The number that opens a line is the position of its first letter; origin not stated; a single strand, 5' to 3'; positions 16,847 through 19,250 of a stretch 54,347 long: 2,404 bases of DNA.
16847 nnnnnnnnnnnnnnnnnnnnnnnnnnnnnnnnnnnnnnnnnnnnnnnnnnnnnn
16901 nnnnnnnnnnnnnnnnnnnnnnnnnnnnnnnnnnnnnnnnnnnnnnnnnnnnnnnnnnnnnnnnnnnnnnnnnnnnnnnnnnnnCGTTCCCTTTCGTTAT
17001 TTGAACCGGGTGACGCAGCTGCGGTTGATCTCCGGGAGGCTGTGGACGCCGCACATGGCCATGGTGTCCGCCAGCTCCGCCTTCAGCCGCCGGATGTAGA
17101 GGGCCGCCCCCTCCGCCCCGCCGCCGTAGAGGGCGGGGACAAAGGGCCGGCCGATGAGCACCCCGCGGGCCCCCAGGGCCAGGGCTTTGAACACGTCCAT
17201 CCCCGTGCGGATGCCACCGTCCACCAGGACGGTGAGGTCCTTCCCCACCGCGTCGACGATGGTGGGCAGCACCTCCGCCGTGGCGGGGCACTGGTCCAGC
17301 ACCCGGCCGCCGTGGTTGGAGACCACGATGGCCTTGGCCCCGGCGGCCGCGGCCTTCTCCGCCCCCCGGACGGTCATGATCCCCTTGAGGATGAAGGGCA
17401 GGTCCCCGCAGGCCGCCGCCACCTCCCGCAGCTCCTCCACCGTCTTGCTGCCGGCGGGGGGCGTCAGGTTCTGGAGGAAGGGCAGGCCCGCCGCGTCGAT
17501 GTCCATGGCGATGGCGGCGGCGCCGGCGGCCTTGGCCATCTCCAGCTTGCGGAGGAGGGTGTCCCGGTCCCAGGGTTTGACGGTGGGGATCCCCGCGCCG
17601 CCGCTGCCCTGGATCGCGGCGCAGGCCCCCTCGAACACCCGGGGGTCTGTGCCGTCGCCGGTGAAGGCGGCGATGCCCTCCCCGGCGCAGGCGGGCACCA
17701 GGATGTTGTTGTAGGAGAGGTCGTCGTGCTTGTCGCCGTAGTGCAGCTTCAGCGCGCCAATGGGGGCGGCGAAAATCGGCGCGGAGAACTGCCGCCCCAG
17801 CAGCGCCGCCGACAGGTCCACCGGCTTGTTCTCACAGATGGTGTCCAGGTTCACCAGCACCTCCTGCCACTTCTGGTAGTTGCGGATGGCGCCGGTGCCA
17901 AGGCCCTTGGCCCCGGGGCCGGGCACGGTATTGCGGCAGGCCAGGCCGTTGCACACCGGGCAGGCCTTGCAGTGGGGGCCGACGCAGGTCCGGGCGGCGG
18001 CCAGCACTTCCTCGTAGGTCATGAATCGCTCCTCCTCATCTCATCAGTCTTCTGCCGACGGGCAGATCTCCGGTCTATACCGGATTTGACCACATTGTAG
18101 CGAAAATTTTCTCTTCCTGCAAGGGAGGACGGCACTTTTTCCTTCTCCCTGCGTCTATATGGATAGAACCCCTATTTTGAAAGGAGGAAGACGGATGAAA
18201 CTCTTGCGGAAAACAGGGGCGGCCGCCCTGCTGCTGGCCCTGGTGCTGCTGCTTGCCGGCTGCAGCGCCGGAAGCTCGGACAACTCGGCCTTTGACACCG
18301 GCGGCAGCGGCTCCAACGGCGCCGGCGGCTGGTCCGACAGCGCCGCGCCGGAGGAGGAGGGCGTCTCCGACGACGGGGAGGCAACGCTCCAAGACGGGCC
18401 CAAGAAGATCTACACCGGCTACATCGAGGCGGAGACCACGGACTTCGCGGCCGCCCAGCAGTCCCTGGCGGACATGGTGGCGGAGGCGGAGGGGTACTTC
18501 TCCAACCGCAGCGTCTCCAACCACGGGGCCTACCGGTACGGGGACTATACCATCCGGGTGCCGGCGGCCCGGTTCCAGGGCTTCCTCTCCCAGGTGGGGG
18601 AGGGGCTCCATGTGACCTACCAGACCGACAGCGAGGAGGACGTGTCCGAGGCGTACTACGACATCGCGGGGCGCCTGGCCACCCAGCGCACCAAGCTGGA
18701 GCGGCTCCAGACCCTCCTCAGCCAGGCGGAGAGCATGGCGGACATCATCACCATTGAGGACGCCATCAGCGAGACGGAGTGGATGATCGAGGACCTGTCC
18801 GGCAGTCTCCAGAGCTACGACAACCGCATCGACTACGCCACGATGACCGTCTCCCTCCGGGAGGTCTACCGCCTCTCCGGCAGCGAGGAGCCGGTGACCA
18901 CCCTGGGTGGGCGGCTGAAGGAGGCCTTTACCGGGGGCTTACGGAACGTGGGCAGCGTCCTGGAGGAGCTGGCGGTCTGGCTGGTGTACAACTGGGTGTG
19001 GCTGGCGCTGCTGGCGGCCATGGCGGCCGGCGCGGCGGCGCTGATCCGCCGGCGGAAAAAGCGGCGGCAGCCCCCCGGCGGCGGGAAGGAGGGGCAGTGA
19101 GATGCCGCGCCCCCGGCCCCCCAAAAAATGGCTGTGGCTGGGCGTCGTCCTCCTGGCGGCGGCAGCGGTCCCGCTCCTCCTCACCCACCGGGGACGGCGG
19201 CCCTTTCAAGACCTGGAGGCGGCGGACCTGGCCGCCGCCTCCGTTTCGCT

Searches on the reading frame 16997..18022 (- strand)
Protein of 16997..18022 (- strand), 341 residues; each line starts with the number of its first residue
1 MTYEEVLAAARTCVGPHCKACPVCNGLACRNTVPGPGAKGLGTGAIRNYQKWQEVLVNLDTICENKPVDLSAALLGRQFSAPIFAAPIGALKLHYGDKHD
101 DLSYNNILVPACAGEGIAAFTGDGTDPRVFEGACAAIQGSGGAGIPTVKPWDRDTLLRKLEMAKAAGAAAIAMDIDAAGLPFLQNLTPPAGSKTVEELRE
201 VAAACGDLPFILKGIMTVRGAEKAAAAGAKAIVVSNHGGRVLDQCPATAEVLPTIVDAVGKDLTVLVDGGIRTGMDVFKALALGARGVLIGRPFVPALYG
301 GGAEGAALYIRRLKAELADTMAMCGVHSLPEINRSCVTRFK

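Call 63: search_protein_families(library=pfam, proteins=[window:16997-18022:-], max_evalue=0.00001)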
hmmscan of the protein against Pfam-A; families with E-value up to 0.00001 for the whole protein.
window:16997-18022:- (341 aa): 3 families
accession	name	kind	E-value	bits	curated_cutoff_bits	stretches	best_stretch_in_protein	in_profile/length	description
PF01070.24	FMN_dh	-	6.4e-67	226.5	24.9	2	194-338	206-349/350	FMN-dependent dehydrogenase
PF00478.31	IMPDH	-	8.3e-06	25.5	25.6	0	194-294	132-239/345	IMP dehydrogenase / GMP reductase domain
PF03060.21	NMO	-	8.5e-06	25.8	28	0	212-295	140-226/331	Nitronate monooxygenase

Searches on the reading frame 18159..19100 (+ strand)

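Call 63: search_protein_families(library=pfam, proteins=[window:18159-19100:+], max_evalue=0.00001)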
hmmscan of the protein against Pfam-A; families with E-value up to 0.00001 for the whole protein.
window:18159-19100:+ (313 aa): 1 family
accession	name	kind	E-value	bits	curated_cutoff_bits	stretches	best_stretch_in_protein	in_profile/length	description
PF14257.11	DUF4349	-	1.9e-58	197.8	27.7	1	82-292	2-211/213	Domain of unknown function (DUF4349)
